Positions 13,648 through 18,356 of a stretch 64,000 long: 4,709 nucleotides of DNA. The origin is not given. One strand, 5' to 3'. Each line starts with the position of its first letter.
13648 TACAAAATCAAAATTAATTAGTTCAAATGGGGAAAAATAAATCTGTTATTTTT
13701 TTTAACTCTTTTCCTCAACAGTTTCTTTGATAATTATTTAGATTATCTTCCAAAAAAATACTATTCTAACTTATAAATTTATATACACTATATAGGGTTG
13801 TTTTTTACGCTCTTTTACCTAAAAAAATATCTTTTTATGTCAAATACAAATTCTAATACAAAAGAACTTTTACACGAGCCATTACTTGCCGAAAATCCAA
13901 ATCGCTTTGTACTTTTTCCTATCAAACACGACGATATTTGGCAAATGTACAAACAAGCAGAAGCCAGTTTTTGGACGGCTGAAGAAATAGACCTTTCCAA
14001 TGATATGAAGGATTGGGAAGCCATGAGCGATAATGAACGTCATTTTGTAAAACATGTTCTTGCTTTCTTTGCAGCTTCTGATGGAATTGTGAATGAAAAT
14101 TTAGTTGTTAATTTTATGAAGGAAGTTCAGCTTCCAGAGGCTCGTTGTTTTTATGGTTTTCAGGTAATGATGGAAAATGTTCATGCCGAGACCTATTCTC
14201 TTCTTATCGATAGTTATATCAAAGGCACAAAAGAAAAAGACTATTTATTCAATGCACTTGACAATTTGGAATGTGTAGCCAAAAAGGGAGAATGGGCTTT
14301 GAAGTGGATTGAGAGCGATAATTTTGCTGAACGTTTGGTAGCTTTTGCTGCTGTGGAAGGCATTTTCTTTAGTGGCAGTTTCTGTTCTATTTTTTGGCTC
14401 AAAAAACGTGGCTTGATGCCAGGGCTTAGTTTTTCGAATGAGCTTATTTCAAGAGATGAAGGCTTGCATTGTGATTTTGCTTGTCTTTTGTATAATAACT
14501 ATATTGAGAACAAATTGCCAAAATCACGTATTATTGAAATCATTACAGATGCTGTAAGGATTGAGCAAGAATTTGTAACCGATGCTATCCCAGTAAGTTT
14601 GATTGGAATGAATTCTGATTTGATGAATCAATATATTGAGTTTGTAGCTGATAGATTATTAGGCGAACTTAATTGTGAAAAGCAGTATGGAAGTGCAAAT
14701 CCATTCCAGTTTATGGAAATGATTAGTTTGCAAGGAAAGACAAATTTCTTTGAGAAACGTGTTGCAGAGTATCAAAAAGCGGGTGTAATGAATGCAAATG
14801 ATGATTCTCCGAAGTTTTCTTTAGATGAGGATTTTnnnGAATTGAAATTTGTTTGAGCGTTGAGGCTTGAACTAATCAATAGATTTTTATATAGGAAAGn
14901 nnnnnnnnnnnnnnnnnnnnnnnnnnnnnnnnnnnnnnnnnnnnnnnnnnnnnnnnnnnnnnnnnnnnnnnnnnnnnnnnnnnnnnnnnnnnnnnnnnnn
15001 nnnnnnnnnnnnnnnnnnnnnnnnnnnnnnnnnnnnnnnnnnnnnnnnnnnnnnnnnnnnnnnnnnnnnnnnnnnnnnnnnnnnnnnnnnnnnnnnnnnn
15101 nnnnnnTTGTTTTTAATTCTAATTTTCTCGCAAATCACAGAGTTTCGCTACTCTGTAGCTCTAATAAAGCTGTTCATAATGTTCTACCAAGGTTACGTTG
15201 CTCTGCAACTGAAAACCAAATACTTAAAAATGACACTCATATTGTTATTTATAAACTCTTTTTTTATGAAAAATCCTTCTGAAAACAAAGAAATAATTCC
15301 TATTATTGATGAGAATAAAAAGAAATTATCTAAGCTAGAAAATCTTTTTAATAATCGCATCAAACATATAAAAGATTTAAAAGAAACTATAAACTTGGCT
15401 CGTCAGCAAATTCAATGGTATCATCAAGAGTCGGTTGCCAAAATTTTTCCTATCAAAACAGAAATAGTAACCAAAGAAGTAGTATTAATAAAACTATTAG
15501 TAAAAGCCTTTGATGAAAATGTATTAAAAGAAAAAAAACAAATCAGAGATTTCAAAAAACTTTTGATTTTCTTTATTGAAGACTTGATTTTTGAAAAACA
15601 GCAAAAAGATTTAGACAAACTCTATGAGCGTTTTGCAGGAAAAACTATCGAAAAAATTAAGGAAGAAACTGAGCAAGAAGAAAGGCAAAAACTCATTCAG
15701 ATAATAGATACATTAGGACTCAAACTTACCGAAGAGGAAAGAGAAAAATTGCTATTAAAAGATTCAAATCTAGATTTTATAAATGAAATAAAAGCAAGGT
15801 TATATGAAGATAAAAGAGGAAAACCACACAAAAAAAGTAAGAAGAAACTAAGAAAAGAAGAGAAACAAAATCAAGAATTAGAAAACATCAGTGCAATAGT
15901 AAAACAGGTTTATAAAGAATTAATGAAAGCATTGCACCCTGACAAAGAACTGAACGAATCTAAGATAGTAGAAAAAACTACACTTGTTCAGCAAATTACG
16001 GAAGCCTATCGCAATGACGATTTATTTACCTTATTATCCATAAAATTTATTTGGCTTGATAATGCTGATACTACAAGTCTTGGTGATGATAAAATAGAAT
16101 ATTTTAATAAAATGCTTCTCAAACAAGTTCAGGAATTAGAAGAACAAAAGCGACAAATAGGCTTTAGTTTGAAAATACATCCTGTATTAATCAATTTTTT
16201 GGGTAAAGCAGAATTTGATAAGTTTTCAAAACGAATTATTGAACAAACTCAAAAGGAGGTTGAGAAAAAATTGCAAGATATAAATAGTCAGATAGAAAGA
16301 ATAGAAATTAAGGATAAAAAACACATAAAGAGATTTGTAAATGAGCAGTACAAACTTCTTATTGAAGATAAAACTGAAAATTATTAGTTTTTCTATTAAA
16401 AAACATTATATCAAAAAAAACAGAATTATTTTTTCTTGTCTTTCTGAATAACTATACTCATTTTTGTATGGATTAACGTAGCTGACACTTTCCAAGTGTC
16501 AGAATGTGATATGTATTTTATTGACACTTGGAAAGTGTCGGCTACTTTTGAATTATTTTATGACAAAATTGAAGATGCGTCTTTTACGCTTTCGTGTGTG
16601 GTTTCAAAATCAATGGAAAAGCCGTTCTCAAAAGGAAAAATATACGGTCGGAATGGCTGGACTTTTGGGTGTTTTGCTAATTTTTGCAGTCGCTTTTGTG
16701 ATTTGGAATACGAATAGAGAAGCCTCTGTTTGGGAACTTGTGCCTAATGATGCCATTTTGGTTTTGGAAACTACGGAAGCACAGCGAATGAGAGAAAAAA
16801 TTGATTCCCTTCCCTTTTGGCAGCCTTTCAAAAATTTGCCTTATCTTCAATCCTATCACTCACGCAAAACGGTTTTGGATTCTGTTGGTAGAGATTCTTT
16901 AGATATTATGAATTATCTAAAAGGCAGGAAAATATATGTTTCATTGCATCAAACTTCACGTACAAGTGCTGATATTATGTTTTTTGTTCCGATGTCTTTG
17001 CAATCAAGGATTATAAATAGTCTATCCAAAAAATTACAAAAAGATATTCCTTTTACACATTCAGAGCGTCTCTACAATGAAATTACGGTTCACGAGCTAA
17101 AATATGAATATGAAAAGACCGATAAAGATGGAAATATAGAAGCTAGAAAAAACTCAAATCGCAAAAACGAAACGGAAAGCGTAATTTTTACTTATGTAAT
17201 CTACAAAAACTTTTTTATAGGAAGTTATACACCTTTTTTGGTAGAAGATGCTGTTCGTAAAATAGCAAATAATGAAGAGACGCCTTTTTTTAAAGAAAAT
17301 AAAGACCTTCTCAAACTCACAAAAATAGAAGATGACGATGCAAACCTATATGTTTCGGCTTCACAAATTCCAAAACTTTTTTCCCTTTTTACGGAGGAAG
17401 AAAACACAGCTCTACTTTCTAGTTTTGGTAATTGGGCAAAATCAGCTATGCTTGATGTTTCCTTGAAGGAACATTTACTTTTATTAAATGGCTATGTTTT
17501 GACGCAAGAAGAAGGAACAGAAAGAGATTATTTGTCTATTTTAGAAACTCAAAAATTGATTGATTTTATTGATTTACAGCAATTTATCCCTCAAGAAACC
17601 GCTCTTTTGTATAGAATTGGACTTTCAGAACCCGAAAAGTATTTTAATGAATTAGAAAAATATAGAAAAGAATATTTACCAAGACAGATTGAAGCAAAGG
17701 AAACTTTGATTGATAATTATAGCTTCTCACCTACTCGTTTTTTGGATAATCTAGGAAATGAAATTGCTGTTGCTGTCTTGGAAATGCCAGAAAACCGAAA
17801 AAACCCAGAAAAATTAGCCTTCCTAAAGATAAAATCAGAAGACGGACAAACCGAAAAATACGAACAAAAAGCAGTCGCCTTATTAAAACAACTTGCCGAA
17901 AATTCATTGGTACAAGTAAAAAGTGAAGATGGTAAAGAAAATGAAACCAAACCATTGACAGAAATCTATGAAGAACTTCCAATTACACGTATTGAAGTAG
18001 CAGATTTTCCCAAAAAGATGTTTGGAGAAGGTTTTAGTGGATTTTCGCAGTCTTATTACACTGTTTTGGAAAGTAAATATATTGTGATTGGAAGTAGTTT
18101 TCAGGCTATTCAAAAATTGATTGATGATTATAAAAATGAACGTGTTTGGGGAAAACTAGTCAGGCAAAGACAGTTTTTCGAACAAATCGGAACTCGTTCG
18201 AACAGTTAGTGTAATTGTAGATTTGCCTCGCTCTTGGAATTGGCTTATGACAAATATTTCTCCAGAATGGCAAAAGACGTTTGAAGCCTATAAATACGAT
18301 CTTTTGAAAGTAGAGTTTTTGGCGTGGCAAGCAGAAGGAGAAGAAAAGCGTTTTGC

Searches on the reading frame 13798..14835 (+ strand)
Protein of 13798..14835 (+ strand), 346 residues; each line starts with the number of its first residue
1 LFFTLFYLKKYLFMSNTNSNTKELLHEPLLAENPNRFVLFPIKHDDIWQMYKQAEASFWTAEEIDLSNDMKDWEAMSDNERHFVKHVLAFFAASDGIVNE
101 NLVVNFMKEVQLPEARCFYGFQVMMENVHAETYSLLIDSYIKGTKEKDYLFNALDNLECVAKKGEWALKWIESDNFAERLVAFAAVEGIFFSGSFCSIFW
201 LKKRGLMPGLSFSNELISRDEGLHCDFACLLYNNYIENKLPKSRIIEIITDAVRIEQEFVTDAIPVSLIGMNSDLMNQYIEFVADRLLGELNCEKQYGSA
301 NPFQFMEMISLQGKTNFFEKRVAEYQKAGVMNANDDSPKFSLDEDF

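Call 57: search_protein_families(library=pfam, proteins=[window:13798-14835:+], max_evalue=0.001)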
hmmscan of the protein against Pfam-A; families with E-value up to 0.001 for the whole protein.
window:13798-14835:+ (346 aa): 1 family
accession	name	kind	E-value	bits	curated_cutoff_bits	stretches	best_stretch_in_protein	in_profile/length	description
PF00268.27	Ribonuc_red_sm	-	1e-116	389.7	33.6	1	36-302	1-281/281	Ribonucleotide reductase, small chain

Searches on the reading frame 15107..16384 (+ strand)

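Call 6: search_protein_families(library=pfam, proteins=[window:15107-16384:+], max_evalue=0.01)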
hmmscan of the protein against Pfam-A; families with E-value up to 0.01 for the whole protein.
window:15107-16384:+ (426 aa): 1 family
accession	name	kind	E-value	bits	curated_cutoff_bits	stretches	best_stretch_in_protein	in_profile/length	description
PF00226.36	DnaJ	-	0.0035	17.9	27.8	1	265-301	17-50/63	DnaJ domain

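Call 7: search_protein_families(library=padloc, proteins=[window:15107-16384:+], max_evalue=0.01)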
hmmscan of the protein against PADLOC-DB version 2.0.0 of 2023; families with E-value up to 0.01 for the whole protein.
window:15107-16384:+ (426 aa): 0 families

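Call 10: search_protein_families(library=ncbifam, proteins=[window:15107-16384:+], max_evalue=0.01)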
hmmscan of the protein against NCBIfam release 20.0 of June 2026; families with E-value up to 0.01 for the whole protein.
window:15107-16384:+ (426 aa): 0 families

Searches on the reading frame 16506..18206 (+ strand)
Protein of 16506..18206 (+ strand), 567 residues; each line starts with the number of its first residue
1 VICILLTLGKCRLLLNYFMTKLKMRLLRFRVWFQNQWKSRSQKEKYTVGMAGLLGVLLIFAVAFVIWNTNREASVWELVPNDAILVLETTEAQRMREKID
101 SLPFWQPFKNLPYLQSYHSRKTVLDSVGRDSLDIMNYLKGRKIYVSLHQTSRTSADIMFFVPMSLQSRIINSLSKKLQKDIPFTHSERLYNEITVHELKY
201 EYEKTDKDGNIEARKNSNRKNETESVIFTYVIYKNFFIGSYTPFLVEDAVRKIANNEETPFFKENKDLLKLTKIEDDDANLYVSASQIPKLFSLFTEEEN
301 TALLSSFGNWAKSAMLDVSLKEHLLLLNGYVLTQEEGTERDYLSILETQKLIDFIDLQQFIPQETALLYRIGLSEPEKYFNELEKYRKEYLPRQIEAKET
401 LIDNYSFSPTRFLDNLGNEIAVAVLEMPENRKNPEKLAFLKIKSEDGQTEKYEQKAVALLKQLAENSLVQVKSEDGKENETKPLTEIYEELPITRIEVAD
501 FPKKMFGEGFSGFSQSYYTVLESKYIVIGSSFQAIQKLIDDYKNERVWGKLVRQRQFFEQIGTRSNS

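Call 6: search_protein_families(library=pfam, proteins=[window:16506-18206:+], max_evalue=0.01)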
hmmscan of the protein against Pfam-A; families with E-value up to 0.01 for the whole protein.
window:16506-18206:+ (567 aa): 1 family
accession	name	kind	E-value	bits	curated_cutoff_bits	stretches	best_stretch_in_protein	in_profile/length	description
PF11832.13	DUF3352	-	0.0054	15.8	26.8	0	416-546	100-205/536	Protein of unknown function (DUF3352)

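Call 7: search_protein_families(library=padloc, proteins=[window:16506-18206:+], max_evalue=0.01)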
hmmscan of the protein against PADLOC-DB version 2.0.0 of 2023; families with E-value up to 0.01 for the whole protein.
window:16506-18206:+ (567 aa): 0 families

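Call 10: search_protein_families(library=ncbifam, proteins=[window:16506-18206:+], max_evalue=0.01)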
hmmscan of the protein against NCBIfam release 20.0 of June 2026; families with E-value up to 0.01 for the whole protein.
window:16506-18206:+ (567 aa): 0 families
